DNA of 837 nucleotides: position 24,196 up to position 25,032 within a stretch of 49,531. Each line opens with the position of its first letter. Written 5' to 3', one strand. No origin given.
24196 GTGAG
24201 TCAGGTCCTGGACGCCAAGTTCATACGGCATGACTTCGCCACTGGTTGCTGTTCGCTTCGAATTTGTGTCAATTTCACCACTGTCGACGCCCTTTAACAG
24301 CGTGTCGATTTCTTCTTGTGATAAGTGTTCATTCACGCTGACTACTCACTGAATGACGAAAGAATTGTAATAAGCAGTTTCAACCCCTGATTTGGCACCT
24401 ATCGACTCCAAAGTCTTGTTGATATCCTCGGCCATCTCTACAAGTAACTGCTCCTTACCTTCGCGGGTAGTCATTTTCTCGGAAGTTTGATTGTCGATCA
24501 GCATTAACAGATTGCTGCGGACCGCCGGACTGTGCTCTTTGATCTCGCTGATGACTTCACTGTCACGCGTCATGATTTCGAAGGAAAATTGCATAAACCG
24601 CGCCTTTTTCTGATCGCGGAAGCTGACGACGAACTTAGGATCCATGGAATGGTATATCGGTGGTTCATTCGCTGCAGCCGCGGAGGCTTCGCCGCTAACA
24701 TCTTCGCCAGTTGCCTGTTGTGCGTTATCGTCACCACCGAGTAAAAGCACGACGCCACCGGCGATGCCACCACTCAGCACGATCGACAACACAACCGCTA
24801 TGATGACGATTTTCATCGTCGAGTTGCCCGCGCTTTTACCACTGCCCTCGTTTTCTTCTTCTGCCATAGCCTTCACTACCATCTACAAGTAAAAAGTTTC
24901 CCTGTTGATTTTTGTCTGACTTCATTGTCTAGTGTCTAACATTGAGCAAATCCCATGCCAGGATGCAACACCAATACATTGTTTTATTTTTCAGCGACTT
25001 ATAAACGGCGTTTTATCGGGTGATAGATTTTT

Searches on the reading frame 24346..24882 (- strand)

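Call 6: search_protein_families(library=pfam, proteins=[window:24346-24882:-], max_evalue=0.001)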
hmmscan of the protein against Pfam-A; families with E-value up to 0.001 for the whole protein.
window:24346-24882:- (178 aa): 1 family
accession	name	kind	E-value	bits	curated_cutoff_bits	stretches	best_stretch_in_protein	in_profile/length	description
PF03748.19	FliL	-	2.1e-20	73.6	24.6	1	77-178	1-103/103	Flagellar basal body-associated protein FliL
